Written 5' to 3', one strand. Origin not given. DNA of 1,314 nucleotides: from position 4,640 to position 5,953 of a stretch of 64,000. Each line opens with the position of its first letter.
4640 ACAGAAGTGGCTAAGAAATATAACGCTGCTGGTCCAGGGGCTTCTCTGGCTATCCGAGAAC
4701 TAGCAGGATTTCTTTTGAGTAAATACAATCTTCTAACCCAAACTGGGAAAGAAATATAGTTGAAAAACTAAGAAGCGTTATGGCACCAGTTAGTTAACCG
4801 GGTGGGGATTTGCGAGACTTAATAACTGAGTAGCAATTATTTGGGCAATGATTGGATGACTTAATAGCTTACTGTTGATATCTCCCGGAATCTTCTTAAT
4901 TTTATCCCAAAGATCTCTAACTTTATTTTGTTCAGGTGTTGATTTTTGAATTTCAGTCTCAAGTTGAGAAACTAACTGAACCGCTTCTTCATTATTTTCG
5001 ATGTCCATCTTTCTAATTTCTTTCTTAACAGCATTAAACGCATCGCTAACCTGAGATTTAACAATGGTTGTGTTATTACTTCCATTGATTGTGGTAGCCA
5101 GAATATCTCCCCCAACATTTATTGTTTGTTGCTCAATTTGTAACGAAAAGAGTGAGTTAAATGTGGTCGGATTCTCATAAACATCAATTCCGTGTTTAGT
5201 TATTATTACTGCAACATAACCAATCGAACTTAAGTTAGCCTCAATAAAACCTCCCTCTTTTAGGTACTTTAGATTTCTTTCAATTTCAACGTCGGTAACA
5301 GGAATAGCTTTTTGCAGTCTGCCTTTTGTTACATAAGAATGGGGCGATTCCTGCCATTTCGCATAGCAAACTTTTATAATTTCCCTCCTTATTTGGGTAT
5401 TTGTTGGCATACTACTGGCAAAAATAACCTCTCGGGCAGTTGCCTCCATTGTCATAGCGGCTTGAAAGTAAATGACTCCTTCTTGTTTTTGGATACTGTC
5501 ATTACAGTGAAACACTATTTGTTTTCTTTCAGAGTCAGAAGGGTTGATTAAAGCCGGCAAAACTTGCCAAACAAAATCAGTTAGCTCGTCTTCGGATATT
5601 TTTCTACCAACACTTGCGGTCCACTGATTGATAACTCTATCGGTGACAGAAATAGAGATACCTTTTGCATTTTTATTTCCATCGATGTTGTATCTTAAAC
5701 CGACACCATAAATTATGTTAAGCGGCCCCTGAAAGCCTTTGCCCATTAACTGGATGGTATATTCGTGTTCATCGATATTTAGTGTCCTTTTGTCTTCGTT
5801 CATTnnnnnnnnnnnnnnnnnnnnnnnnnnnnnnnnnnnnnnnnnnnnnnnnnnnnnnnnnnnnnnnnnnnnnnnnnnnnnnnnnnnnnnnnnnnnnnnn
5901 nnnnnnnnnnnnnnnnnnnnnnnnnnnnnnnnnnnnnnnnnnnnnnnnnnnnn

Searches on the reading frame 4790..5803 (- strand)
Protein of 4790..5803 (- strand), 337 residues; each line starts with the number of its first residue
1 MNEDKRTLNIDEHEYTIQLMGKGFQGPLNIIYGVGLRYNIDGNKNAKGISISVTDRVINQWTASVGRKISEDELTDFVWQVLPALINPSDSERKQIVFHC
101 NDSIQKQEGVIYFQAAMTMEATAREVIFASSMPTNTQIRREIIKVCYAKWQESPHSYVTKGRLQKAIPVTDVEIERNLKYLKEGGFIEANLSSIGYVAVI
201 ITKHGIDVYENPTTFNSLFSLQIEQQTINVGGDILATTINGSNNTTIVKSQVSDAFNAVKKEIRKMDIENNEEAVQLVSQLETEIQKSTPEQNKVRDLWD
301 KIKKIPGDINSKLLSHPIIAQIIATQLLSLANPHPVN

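Call 3: search_protein_families(library=pfam, proteins=[window:4790-5803:-], max_evalue=0.1)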
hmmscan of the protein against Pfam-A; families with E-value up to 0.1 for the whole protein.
window:4790-5803:- (337 aa): 3 families
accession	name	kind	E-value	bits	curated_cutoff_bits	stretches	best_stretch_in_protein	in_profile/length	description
PF19233.4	DUF5886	-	0.073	13.8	36.5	0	257-312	67-122/135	Family of unknown function (DUF5886)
PF23912.1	DUF7254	-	0.093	13.5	27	0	242-300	10-68/101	Domain of unknown function (DUF7254)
PF06207.16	DUF1002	-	0.094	12.8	26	1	222-310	123-211/220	Protein of unknown function (DUF1002)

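Call 4: search_protein_families(library=padloc, proteins=[window:4790-5803:-], max_evalue=0.1)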
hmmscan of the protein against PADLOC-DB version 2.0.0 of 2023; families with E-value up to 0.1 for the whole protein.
window:4790-5803:- (337 aa): 3 families
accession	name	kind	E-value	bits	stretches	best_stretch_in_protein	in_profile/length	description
PDLC04451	PDC-M14B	-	9.3e-07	26.8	1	218-309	155-244/261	-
PDLC04448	PDC-M14B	-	0.00099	16.7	1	231-315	171-254/275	-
PDLC04449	PDC-M14B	-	0.0017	15.9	1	236-310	169-246/267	-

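Call 5: find_homologous_proteins(query=window:4790-5803:-)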
Query window:4790-5803:- (337 aa): 1 proteins with E <= 0.001 among 1780 candidates.
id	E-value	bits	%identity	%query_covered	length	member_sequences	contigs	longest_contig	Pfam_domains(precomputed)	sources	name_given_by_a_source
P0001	2.1e-218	742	100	100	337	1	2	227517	-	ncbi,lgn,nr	ncbi:MAG: hypothetical protein M1484_04065 [Patescibacteria group bacterium]|nr:hypothetical protein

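Call 6: search_protein_families(library=ncbifam, proteins=[window:4790-5803:-], max_evalue=0.1)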
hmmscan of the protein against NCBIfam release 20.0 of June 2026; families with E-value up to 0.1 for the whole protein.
window:4790-5803:- (337 aa): 2 families
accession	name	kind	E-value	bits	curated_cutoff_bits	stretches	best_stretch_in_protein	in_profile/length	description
NF049850.1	WBM0748_T4SS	equivalog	0.0098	15.9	150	1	232-277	37-82/144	WBM0748 family T4SS-associated protein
NF005326.0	PRK06853.1-6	equivalog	0.065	13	348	0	155-237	61-140/202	indolepyruvate oxidoreductase subunit beta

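Call 14: search_protein_representatives(protein=window:4790-5803:-)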
Query: 337 residues. Proteins with E-value up to 0.001 (for the whole library): 129; up to 1e-10: 29; up to 1e-30: 12. The best 129 are listed.
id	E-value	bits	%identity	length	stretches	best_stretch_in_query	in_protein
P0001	6.7e-219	741.7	100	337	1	1-337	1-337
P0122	2.8e-81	289.6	47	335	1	5-328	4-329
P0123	1.1e-79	284.4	39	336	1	4-331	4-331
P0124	3.2e-75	269.7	41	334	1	4-332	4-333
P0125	5.5e-74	265.7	41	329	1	9-329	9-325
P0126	3.9e-70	253.0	38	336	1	3-332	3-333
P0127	1.6e-60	221.4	40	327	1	5-329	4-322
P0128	7.1e-60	219.3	42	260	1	7-254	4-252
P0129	5.2e-37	144.2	27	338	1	19-327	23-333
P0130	4.8e-34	134.5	34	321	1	119-327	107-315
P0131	2.1e-32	129.1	37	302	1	125-326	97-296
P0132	2.7e-31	125.5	34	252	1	12-253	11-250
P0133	2.5e-25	105.9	31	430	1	105-327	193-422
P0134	4.7e-22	95.1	33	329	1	109-328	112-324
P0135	5.2e-22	94.9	36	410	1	132-327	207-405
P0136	1.2e-20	90.4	32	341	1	119-330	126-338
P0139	1.1e-14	70.9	30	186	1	135-304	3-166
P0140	2.1e-13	66.7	35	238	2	133-216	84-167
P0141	2.3e-13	66.5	29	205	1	135-324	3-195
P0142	7.4e-13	64.9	30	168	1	134-303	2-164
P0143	1.4e-12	63.9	30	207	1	137-303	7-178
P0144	6.0e-12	61.9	28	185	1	135-326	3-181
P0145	1.5e-11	60.6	31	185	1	135-304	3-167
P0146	1.8e-11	60.3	31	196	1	137-309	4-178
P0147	1.9e-11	60.2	31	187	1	135-304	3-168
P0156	2.6e-09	53.3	33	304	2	133-217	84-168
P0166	1.5e-08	50.7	35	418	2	106-209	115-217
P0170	4.5e-08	49.2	33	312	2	135-215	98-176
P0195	4.7e-06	42.5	27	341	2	135-210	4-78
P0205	1.1e-05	41.4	30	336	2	134-213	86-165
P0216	9.6e-05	38.2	31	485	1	136-265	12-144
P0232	2.8e-04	36.7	28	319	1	135-228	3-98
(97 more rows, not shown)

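Call 17: search_protein_families(library=pfam, alignment_id=A2, max_evalue=0.01)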
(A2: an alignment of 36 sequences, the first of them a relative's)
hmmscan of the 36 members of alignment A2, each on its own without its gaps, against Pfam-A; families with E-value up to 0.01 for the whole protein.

A. member 1, P0130 (321 aa): 0 families

B. families by the number of members that match (of 36 scanned): 18 families
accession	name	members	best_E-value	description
PF13601.12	HTH_34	4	0.00019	Winged helix DNA-binding domain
PF18731.6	HEPN_Swt1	3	4.5e-14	Swt1-like HEPN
PF13676.11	TIR_2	2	5.9e-16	TIR domain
PF13412.12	HTH_24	2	0.0003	Winged helix-turn-helix DNA-binding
PF14357.11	DUF4404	1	6.1e-06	Domain of unknown function (DUF4404)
PF01582.25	TIR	1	1.4e-05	TIR domain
PF10137.14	CAP12-PCTIR_TIR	1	0.00018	CAP12/Pycsar effector protein, TIR domain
PF18725.6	HEPN_SAV2148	1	0.0003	SAV2148-like HEPN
PF08937.16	ThsB_TIR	1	0.00072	Thoeris protein ThsB, TIR-like domain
PF11083.13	Relaxase_C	1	0.0019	C-terminal helical hairpin domain from relaxase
PF17456.7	TcpS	1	0.0025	Toxin-coregulated pilus protein S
PF07548.16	ChlamPMP_M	1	0.0026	Chlamydia polymorphic membrane protein middle domain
PF10711.15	DUF2513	1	0.0032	Hypothetical protein (DUF2513)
PF09724.14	Dcc1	1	0.0036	Sister chromatid cohesion protein Dcc1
PF17278.7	DUF5343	1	0.0049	Family of unknown function (DUF5343)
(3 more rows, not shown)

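Call 18: search_protein_families(library=padloc, alignment_id=A2, max_evalue=0.01)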
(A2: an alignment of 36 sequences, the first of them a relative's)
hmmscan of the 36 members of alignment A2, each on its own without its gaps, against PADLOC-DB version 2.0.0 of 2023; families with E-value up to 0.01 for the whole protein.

A. member 1, P0130 (321 aa): 3 families
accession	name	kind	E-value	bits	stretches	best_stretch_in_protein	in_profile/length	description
PDLC04449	PDC-M14B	-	2.4e-05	22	1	212-300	160-248/267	-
PDLC04448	PDC-M14B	-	0.0011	16.5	1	214-315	157-266/275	-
PDLC01987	CARF_m5--CARF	-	0.0048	15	0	127-263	10-128/195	-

B. families by the number of members that match (of 36 scanned): 33 families (the first 25 are shown)
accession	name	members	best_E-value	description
PDLC04451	PDC-M14B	12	1.9e-06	-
PDLC04449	PDC-M14B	9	2.2e-06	-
PDLC04448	PDC-M14B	8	6.6e-06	-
PDLC02333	AbiTi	5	0.0002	AbiTi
PDLC04592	PDC-M34B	3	1.2e-28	-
PDLC04591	PDC-M34B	3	1.5e-16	-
PDLC04590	PDC-M34B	3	1.9e-12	-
PDLC00436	ThsB1|ThsB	2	1.2e-07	TIR-like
PDLC00423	ThsB1|ThsB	2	1.5e-07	TIR-like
PDLC01438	Csa3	2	2.4e-06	"CAS-I,CAS-II,CAS-III,CAS-IV,CAS-V,CAS-VI; associated_signaling"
PDLC04038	PD-T4-5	2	0.0007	-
PDLC01987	CARF_m5--CARF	2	0.0012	-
PDLC01866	CARF3--CARF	2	0.0023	-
PDLC03825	spbK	1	2.8e-19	-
PDLC02012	SAVED5--SAVED_TIR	1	1.8e-08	-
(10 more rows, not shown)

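Call 19: find_related_loci(query=A1, collection=genome_contigs, flank=6000)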
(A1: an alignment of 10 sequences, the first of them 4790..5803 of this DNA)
Query A1 (337 aa) in genome_contigs; peptide patterns used: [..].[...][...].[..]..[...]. (x = any residue, [..] = any of these).
38 stretches matched a pattern; 2 encode a relative of the query (tblastn E <= 1e-3); 2 distinct loci.
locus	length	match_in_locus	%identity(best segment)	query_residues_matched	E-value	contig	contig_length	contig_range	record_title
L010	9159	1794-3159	41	1-337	2e-63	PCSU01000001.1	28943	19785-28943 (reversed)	MAG: candidate division WWE3 bacterium CG22_combo_CG10-13_8_21_14_all_39_12 CG22_scaffold_822_c, whole genome shotgun se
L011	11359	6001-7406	41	14-309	9e-61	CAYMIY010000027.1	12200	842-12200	MAG TPA_asm: uncultured Gammaproteobacteria bacterium isolate SRP342105_co1_157 genome assembly, contig: NODE_7111_lengt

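Call 24: find_related_loci(query=A1, collection=metagenome_contigs, flank=6000)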
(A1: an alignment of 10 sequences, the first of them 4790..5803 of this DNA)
Query A1 (337 aa) in metagenome_contigs; peptide patterns used: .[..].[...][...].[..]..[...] (x = any residue, [..] = any of these).
112 stretches matched a pattern; 1 encode a relative of the query (tblastn E <= 1e-3); 1 distinct loci.
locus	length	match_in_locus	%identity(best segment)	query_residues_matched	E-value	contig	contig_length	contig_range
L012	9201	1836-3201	41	1-337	7e-64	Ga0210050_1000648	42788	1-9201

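Call 25: find_homologous_proteins(query=A1, max_evalue=0.001)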
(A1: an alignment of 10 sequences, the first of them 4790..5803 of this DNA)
Query A1 (10 sequences) (337 aa, profile of the alignment): 2 proteins with E <= 0.001 among 5188 candidates.
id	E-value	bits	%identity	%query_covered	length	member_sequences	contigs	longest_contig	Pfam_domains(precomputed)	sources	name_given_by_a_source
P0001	2.3e-139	482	100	100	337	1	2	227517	-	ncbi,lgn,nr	ncbi:MAG: hypothetical protein M1484_04065 [Patescibacteria group bacterium]|nr:hypothetical protein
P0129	2.1e-115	403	28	91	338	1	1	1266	-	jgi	jgi:hypothetical protein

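Call 26: find_encoding_contigs(protein=P0122, flank=6000, max_places=3)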
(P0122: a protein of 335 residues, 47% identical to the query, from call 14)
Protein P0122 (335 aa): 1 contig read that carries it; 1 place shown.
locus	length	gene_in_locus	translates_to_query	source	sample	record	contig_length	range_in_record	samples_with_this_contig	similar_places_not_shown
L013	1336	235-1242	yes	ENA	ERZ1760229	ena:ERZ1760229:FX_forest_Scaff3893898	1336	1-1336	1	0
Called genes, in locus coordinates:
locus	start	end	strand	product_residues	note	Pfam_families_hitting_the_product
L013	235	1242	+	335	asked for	-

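Call 27: list_cluster_members(proteins=[P0122, P0123, P0124, P0125, P0126, P0127, P0130, P0131, P0133, P0135])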
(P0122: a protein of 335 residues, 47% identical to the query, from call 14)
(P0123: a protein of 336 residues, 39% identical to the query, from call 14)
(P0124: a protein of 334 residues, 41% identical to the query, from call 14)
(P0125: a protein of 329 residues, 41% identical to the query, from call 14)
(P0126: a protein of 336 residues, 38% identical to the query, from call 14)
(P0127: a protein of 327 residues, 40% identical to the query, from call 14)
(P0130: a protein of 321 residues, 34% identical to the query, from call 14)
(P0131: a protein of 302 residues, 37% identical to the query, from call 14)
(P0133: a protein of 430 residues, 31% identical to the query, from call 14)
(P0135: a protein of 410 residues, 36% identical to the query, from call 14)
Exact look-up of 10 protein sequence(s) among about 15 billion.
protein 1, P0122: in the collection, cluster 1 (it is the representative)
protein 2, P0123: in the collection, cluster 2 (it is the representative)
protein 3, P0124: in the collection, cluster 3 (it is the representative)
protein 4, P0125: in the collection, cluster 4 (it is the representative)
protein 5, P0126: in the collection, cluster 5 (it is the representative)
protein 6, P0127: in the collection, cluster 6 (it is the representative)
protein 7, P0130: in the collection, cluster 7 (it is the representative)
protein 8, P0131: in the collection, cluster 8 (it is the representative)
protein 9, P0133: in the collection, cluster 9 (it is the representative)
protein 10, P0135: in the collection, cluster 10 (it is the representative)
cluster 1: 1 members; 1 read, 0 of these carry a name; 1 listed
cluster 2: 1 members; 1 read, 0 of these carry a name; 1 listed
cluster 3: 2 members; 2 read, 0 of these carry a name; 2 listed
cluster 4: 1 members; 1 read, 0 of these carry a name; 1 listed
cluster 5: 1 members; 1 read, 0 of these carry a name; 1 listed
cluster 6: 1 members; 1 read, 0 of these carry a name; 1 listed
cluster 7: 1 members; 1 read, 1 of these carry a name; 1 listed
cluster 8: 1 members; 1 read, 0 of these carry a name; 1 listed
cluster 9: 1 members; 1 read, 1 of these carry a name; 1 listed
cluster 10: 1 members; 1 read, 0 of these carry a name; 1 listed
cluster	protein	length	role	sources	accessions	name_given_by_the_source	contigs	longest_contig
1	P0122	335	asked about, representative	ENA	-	-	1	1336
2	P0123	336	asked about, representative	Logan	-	-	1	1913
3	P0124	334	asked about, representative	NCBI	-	-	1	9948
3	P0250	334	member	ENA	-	-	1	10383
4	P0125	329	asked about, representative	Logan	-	-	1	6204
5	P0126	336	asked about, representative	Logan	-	-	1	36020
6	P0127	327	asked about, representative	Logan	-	-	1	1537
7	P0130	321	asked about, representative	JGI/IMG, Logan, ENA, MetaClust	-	\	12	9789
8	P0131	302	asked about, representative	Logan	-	-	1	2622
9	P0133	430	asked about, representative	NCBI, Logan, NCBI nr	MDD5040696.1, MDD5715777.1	MAG: hypothetical protein PHY34_06145 [Patescibacteria group bacterium] | hypothetical protein [Patescibacteria group bacterium]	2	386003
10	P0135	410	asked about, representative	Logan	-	-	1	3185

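Call 28: find_encoding_contigs(protein=P0126, flank=6000, max_places=2)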
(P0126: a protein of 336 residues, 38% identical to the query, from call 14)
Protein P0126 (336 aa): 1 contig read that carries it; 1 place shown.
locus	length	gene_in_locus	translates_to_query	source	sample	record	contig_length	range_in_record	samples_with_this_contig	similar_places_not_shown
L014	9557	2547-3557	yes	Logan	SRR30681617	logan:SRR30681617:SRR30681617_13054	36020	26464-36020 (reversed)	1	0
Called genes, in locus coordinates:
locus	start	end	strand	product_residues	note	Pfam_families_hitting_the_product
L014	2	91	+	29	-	?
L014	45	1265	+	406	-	-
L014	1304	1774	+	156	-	-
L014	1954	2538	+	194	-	-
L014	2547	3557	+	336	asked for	-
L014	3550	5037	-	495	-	-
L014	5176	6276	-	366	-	-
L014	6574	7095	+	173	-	-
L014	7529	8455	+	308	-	-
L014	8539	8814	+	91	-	PF18903:DUF5659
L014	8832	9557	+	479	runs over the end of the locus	-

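Call 29: find_encoding_contigs(protein=P0124, flank=6000, max_places=2)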
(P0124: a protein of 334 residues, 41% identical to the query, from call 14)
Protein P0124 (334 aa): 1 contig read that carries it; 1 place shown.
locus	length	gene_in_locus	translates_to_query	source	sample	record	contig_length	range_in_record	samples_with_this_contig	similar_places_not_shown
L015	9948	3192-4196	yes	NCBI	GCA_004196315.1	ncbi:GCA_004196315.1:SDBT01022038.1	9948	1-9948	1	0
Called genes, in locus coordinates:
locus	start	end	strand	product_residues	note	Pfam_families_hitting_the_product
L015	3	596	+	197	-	?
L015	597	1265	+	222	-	PF00565:SNase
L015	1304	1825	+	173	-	PF01661:Macro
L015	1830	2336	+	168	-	-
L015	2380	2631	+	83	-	-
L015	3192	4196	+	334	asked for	-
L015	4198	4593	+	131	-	-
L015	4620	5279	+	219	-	PF13643:DUF4145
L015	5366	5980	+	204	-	PF00005:ABC_tran (weak), PF13175:AAA_15 (weak)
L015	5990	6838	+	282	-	PF13175:AAA_15 (weak), PF13304:AAA_21 (weak)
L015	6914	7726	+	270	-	PF09520:HinfI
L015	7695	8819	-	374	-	PF02086:MethyltransfD12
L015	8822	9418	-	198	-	PF01726:LexA_DNA_bind, PF00717:Peptidase_S24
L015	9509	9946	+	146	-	?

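Call 30: find_encoding_contigs(protein=P0125, flank=6000, max_places=2)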
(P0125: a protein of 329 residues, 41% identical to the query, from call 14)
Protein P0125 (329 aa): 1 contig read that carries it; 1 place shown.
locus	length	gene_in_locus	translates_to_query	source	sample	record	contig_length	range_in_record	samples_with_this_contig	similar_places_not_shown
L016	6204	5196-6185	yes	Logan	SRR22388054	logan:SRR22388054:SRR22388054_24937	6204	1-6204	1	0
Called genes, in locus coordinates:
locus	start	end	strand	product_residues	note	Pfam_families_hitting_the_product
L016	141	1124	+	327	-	PF00589:Phage_integrase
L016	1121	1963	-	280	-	-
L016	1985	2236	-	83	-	-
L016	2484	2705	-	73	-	PF13560:HTH_31, PF12844:HTH_19 (weak), PF01381:HTH_3, PF13443:HTH_26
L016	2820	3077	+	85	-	-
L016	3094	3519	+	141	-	-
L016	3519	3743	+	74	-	-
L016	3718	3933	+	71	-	PF01396:Zn_ribbon_Top1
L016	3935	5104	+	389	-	-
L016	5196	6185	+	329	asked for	-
